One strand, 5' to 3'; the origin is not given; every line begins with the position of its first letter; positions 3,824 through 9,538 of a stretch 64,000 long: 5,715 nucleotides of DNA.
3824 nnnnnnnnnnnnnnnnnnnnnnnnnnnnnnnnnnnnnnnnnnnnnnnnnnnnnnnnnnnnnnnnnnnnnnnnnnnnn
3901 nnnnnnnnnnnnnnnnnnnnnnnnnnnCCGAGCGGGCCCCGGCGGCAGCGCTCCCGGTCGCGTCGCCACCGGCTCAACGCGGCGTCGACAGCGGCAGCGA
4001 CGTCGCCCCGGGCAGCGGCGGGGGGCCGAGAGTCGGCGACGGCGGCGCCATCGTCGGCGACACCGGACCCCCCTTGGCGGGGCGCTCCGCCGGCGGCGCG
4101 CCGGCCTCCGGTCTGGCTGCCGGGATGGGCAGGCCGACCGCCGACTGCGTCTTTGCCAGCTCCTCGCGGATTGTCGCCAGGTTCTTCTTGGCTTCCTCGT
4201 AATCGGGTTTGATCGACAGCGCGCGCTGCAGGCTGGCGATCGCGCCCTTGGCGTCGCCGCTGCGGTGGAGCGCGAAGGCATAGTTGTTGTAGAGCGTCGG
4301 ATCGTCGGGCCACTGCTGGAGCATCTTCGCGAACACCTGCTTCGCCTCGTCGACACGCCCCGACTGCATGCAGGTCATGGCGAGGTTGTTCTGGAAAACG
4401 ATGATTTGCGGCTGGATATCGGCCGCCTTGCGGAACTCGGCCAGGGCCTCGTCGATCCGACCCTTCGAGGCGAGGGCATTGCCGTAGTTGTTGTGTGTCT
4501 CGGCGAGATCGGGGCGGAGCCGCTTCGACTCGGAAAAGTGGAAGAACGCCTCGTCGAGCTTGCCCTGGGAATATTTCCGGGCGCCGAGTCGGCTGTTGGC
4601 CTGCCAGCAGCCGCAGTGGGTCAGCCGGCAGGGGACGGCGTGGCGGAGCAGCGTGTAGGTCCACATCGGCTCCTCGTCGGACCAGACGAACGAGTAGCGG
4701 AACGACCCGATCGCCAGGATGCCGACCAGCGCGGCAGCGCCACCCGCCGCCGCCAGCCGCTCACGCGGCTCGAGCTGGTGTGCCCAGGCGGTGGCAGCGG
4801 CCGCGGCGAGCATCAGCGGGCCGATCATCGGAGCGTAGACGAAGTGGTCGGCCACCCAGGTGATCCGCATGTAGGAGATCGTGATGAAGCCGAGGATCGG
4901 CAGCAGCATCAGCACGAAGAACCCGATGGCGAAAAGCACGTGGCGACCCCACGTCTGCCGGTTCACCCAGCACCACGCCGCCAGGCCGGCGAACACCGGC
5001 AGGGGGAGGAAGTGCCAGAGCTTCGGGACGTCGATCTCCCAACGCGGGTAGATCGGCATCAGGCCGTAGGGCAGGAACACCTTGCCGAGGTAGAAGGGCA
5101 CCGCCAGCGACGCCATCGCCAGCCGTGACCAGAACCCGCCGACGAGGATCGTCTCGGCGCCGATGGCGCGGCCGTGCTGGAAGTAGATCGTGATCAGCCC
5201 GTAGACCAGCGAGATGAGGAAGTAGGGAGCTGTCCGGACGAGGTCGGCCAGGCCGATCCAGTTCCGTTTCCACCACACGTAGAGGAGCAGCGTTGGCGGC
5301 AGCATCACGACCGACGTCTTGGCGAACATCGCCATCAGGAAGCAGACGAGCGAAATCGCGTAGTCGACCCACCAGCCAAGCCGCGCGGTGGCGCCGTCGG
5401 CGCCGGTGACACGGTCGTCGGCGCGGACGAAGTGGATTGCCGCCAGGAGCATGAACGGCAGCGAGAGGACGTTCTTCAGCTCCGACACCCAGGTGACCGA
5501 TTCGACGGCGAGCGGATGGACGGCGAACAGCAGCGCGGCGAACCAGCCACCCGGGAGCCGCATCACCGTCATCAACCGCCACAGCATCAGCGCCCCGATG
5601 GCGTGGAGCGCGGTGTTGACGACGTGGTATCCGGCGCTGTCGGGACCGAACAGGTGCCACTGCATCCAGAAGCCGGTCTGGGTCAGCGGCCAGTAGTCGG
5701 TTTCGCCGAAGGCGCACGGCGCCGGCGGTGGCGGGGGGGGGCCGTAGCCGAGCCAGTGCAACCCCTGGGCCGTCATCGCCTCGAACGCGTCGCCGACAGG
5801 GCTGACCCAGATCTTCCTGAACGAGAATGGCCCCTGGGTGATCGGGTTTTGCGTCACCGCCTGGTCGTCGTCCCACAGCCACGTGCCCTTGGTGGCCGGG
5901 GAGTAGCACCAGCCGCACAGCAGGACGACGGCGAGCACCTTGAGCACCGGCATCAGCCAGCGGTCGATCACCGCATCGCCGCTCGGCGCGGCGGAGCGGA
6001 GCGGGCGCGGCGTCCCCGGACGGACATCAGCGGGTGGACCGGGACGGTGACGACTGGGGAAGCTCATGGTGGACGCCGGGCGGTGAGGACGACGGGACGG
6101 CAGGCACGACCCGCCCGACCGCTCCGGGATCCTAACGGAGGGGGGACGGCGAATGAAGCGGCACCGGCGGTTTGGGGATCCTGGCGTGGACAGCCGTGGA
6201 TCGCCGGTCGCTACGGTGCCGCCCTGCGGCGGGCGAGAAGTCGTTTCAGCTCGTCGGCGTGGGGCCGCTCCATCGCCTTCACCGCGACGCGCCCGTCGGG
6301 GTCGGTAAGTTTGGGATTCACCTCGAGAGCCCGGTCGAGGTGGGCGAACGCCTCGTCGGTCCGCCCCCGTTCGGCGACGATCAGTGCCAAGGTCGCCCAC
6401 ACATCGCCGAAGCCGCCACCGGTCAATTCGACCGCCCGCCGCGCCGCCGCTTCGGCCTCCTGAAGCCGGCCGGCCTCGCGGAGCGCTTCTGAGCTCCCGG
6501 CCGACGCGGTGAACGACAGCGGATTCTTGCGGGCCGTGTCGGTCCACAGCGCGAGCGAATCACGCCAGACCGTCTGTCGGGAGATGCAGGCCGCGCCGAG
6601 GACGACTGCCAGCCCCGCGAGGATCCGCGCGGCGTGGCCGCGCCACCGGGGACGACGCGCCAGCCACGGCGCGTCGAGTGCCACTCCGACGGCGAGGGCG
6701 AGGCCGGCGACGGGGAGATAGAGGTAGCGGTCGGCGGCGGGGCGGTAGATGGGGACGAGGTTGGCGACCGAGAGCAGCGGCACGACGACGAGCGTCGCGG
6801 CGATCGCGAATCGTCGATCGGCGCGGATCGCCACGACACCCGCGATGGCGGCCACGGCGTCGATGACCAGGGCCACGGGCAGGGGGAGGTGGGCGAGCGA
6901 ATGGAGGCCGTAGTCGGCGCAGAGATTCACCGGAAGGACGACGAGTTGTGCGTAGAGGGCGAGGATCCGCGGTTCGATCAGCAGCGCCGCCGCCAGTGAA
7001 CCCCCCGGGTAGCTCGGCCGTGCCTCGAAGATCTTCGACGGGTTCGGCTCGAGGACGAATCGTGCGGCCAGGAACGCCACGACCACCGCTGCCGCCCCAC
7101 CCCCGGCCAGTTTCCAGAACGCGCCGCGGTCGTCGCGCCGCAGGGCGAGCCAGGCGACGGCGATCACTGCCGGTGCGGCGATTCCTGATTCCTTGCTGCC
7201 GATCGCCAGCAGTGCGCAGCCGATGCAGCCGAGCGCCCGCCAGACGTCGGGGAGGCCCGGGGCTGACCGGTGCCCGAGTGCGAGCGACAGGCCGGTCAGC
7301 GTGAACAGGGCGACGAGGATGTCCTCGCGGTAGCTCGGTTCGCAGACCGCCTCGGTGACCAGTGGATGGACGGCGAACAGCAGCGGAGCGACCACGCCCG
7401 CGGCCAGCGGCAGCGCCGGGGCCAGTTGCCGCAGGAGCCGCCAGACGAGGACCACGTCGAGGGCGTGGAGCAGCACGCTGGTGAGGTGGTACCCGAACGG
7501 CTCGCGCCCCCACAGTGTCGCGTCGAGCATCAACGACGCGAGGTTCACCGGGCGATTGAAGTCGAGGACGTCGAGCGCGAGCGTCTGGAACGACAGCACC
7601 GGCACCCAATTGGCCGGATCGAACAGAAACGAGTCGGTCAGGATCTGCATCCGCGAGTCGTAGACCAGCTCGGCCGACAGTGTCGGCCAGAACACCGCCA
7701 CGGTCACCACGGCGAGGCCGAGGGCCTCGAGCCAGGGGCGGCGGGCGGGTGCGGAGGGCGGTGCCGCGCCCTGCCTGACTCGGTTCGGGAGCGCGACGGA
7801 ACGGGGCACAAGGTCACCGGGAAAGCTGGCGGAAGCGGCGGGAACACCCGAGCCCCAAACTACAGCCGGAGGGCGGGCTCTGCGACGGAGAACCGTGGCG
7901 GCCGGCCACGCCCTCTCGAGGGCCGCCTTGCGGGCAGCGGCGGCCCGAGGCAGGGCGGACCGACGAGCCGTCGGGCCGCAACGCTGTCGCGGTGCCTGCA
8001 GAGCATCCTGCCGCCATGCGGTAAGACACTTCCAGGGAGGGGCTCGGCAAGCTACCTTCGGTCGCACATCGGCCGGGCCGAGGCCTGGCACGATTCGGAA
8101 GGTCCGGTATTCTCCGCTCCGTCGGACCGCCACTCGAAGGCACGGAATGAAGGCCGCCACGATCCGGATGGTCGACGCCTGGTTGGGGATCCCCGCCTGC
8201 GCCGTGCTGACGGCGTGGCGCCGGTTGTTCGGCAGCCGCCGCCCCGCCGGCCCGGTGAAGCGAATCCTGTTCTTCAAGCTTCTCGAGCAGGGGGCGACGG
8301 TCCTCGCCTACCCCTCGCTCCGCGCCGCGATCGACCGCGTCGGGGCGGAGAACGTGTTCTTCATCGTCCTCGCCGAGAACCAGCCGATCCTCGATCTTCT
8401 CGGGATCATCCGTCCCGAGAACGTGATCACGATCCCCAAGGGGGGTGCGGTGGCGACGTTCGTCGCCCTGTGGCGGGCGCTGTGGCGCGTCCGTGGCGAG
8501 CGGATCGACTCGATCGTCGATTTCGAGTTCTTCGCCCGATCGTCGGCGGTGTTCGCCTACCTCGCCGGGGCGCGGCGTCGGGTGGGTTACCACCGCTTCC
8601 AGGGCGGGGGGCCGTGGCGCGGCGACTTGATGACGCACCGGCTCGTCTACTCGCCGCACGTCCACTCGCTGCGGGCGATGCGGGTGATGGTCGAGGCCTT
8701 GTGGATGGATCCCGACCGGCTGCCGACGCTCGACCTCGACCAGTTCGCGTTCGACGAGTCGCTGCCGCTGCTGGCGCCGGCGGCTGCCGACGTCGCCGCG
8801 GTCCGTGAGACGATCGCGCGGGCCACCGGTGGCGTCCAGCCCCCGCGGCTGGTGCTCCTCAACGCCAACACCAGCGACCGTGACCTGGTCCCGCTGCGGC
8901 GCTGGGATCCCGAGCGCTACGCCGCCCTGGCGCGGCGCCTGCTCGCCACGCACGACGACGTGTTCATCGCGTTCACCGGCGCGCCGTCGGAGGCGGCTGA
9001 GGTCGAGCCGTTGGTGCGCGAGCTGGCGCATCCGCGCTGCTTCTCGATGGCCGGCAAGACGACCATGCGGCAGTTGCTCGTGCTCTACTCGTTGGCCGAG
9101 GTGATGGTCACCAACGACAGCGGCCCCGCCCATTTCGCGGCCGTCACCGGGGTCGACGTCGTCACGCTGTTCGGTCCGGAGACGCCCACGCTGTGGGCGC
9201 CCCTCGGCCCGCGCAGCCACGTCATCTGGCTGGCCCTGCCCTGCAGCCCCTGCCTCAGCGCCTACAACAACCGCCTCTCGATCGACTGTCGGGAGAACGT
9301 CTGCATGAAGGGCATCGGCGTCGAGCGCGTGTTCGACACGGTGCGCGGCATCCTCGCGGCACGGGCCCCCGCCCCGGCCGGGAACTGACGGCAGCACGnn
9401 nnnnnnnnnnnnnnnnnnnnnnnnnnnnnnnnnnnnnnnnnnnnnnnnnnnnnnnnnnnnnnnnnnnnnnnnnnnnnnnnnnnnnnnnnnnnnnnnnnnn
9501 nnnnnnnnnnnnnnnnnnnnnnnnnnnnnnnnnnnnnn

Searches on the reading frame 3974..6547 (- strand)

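Call 8: search_protein_families(library=pfam, proteins=[window:3974-6547:-])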
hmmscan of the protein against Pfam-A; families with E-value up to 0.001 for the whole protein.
window:3974-6547:- (857 aa): 15 families
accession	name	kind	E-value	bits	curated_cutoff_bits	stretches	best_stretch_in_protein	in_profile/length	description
PF07719.23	TPR_2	-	8.1e-20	69.7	27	1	682-714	1-33/34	Tetratricopeptide repeat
PF13414.12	TPR_11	-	9.6e-17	60.8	26.8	2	658-696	4-42/42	TPR repeat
PF14559.12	TPR_19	-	3e-15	56.8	25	1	727-788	2-63/68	Tetratricopeptide repeat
PF13428.12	TPR_14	-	2.9e-14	52.6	23.5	1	721-757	6-42/44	Tetratricopeptide repeat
PF13181.12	TPR_8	-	4.3e-14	51.9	25.7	1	682-714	1-33/34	Tetratricopeptide repeat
PF13424.12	TPR_12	-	1.7e-13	51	30.1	2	719-780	6-75/77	Tetratricopeptide repeat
PF00515.34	TPR_1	-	2.5e-13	49.7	27.8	0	682-714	1-33/34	Tetratricopeptide repeat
PF13432.12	TPR_16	-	2e-11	44.5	32.7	1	727-783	8-64/65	Tetratricopeptide repeat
PF13431.12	TPR_17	-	6.8e-09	35.8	24.4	0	678-702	9-33/34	Tetratricopeptide repeat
PF13371.12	TPR_9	-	3.4e-08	33.8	35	1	727-786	6-65/73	Tetratricopeptide repeat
PF23914.1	TPR_CcmH_CycH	-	1.7e-06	28.4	42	1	688-781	56-152/158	Cytochrome c-type biogenesis protein H TPR domain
PF24575.1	TPR_Slam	-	8.7e-06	26.5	35.2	0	692-739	57-104/104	Surface lipoprotein assembly modifier, N-terminal TPR repeats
PF13374.12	TPR_10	-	1.6e-05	25.2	27.5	0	686-711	6-31/42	Tetratricopeptide repeat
PF25058.1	ARM_TT21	-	0.00043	20.7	27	1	711-793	53-137/155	Tetratricopeptide repeat protein 21 ARM repeat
PF01535.26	PPR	-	0.00096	19.7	25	0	721-744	5-28/31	PPR repeat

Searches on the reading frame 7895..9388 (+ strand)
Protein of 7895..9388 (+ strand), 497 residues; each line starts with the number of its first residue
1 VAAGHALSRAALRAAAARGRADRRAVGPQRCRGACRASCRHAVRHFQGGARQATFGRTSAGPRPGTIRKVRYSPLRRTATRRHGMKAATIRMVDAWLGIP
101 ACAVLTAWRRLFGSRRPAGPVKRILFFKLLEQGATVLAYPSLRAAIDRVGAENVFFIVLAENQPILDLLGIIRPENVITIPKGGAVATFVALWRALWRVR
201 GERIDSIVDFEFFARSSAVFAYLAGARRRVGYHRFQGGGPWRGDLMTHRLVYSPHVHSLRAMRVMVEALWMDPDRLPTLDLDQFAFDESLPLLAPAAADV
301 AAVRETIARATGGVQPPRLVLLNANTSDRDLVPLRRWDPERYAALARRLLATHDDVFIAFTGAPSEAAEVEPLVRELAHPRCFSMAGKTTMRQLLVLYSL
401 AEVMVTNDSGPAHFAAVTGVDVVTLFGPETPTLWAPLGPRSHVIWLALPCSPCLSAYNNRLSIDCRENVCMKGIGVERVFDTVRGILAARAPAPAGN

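Call 7: search_protein_families(library=pfam, proteins=[window:7895-9388:+])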
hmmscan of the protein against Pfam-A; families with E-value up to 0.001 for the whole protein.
window:7895-9388:+ (497 aa): 1 family
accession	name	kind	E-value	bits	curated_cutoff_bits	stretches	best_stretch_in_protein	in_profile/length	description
PF01075.23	Glyco_transf_9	-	1.7e-24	87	22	1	216-456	24-239/247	Glycosyltransferase family 9 (heptosyltransferase)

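Call 9: search_protein_families(library=ncbifam, proteins=[window:7895-9388:+], max_evalue=0.00001)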
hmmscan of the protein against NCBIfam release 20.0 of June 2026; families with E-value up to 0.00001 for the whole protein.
window:7895-9388:+ (497 aa): 5 families
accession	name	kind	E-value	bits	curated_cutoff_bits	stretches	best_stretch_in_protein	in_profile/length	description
TIGR02195.1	heptsyl_trn_II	equivalog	1.2e-19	70.6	134.6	1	332-487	186-338/339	lipopolysaccharide heptosyltransferase II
TIGR02201.1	heptsyl_trn_III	equivalog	1.3e-19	70.4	170.2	1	123-446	1-306/344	putative lipopolysaccharide heptosyltransferase III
NF008162.0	PRK10916.1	equivalog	1.6e-14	53.9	569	1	327-446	187-307/348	ADP-heptose--LPS heptosyltransferase RfaF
NF007742.0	PRK10422.1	equivalog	3.7e-11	42.4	467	1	335-445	197-307/352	lipopolysaccharide core heptosyltransferase RfaQ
TIGR02193.1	heptsyl_trn_I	equivalog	2.4e-08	33.6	185.3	1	199-442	81-297/320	lipopolysaccharide heptosyltransferase I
